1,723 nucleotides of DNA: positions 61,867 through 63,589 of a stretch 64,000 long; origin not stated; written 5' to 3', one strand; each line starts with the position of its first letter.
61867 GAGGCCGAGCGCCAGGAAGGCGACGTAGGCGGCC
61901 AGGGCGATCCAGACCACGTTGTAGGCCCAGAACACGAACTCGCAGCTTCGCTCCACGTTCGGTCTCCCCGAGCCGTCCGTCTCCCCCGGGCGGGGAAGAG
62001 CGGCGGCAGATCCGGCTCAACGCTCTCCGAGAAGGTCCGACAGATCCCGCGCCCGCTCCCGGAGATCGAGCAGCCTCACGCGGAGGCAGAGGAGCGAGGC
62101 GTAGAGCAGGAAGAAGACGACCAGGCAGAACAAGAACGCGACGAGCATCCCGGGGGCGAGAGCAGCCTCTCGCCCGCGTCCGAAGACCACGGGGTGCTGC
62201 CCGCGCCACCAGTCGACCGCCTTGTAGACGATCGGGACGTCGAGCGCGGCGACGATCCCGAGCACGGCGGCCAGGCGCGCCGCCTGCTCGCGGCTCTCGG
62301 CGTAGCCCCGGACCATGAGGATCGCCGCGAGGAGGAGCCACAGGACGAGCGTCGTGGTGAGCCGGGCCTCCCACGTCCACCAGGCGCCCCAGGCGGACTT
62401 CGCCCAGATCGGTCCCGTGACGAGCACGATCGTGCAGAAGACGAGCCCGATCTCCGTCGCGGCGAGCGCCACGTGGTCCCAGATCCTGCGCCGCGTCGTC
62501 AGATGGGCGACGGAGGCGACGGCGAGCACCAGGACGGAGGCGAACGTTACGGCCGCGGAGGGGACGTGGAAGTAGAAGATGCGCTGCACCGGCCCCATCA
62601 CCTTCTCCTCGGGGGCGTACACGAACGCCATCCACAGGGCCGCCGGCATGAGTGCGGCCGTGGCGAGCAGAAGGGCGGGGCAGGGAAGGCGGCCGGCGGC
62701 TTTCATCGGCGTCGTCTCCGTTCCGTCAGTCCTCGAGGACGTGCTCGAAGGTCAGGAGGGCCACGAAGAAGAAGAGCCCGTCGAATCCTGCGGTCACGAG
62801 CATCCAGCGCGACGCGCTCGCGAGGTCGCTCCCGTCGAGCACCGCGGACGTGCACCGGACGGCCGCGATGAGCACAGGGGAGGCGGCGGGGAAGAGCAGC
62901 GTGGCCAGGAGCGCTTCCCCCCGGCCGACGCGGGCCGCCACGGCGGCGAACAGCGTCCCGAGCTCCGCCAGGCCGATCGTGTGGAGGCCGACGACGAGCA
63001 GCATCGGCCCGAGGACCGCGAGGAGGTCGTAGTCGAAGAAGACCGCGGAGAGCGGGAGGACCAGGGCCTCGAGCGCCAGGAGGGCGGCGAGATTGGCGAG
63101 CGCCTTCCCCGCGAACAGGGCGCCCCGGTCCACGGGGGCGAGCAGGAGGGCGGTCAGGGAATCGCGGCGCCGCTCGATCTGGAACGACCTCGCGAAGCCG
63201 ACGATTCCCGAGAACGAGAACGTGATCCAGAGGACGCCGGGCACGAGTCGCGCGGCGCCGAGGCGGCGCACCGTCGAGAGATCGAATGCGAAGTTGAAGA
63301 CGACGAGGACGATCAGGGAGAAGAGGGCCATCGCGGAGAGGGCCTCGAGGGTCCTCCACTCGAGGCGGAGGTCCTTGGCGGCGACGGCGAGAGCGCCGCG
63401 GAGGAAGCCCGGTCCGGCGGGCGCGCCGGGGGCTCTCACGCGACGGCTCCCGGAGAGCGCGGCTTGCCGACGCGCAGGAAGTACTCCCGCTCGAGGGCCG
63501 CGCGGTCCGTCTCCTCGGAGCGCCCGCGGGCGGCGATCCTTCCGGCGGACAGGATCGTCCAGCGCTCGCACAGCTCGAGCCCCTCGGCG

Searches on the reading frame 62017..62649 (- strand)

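Call 63: search_protein_families(library=pfam, proteins=[window:62017-62649:-], max_evalue=0.00001)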
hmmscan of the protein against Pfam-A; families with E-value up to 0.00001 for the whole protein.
window:62017-62649:- (210 aa): 1 family
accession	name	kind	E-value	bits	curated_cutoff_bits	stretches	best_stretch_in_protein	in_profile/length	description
PF01578.25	Cytochrom_C_asm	-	2.4e-25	89.9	29.9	1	13-150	60-210/212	Cytochrome C assembly protein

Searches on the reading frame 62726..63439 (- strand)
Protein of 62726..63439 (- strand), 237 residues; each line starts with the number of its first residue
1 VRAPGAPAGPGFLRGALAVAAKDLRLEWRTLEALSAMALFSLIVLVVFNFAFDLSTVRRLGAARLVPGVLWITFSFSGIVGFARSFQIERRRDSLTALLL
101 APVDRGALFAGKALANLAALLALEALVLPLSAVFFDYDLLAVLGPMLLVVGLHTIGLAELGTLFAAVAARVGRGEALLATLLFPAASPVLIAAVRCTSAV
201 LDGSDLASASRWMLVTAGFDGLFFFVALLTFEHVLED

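Call 63: search_protein_families(library=pfam, proteins=[window:62726-63439:-], max_evalue=0.00001)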
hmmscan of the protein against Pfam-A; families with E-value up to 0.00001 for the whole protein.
window:62726-63439:- (237 aa): 1 family
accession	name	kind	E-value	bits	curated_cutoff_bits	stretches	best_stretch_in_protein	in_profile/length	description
PF03379.19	CcmB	-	1.9e-22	80.2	24.9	1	17-210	2-191/215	CcmB protein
